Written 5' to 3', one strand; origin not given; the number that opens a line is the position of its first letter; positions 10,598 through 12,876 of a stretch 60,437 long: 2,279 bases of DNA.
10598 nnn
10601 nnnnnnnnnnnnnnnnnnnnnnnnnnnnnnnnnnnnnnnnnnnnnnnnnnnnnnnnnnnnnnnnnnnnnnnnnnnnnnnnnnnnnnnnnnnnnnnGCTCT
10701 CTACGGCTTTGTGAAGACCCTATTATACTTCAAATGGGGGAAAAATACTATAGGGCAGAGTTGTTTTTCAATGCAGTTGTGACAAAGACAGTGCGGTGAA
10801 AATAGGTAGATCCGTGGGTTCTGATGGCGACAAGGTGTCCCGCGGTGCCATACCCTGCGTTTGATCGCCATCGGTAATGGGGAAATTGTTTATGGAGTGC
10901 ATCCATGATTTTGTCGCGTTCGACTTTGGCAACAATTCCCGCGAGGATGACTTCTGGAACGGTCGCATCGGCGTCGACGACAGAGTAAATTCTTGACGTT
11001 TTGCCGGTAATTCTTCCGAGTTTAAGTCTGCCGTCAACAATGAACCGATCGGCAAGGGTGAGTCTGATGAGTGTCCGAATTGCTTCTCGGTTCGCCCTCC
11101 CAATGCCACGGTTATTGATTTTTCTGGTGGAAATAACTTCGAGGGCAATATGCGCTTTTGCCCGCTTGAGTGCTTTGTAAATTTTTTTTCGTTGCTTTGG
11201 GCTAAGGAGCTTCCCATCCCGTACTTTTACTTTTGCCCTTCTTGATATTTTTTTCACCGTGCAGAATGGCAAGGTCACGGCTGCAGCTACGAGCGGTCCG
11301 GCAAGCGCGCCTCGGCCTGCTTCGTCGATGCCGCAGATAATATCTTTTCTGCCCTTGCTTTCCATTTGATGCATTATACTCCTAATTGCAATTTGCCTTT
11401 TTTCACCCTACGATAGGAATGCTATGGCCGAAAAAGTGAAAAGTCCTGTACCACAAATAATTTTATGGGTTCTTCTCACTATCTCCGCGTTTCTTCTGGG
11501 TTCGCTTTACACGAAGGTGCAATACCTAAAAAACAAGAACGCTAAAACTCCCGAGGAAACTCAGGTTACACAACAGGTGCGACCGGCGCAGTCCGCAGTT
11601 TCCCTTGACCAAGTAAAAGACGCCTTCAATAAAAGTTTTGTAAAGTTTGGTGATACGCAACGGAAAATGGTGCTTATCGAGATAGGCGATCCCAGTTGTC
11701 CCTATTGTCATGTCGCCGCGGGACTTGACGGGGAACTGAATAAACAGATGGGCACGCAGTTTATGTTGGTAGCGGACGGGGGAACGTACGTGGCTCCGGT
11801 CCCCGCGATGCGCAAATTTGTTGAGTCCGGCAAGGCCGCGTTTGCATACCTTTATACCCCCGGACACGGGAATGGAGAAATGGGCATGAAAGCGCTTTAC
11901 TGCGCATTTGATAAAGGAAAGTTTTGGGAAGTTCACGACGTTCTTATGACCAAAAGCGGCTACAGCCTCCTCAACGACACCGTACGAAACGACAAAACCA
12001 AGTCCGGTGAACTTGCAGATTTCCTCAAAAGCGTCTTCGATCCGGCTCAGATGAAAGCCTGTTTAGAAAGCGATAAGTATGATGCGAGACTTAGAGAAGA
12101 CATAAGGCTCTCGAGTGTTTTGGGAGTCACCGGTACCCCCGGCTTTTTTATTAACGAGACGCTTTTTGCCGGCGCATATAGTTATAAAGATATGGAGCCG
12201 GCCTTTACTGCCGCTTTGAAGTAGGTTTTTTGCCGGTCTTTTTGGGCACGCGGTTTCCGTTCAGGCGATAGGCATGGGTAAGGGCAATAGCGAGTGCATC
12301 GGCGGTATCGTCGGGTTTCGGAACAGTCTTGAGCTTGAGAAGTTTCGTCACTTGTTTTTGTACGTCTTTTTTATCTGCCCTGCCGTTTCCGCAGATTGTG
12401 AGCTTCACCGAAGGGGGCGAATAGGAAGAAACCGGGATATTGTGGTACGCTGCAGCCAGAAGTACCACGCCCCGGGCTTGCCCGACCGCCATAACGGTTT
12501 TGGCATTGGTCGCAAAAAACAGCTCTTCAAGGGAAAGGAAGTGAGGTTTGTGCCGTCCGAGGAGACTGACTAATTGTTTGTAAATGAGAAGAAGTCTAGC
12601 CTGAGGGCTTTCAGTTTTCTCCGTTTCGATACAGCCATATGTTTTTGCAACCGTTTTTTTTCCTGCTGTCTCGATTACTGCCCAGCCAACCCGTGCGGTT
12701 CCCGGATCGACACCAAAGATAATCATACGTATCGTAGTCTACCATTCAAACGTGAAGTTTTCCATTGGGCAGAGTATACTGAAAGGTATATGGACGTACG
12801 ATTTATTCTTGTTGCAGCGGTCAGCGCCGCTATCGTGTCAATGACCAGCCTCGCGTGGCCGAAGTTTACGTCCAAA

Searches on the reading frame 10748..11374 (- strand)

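Call 8: search_protein_families(library=pfam, proteins=[window:10748-11374:-], max_evalue=0.001)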
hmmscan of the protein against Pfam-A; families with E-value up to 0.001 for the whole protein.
window:10748-11374:- (208 aa): 1 family
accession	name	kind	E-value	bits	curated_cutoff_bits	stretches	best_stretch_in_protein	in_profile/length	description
PF01351.25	RNase_HII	-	6.5e-31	108.2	25.8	1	14-199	1-198/199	Ribonuclease HII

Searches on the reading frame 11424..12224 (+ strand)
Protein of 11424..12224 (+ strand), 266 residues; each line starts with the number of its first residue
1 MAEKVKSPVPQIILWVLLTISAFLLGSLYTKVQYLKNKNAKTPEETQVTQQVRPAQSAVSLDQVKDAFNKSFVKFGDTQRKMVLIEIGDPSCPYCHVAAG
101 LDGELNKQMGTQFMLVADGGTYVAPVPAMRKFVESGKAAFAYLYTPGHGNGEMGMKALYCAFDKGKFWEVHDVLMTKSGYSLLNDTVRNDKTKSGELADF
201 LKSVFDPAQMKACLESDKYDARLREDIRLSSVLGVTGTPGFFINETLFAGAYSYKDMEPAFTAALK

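Call 8: search_protein_families(library=pfam, proteins=[window:11424-12224:+], max_evalue=0.001)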
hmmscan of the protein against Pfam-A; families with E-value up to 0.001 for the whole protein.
window:11424-12224:+ (266 aa): 2 families
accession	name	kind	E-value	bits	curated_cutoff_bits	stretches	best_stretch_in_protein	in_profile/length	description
PF13462.12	Thioredoxin_4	-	3.4e-11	44.1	23.2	1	129-258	39-160/165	Thioredoxin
PF01323.26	DSBA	-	7.9e-07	29.5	25.6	1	204-258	133-187/191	DSBA-like thioredoxin domain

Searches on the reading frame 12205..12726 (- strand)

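Call 19: search_protein_families(library=pfam, proteins=[window:12205-12726:-], max_evalue=0.001)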
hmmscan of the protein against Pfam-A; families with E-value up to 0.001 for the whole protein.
window:12205-12726:- (173 aa): 1 family
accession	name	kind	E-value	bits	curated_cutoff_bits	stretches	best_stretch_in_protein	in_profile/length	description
PF02075.23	RuvC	-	3.3e-47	160.6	22.2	1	3-151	1-148/148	Crossover junction endodeoxyribonuclease RuvC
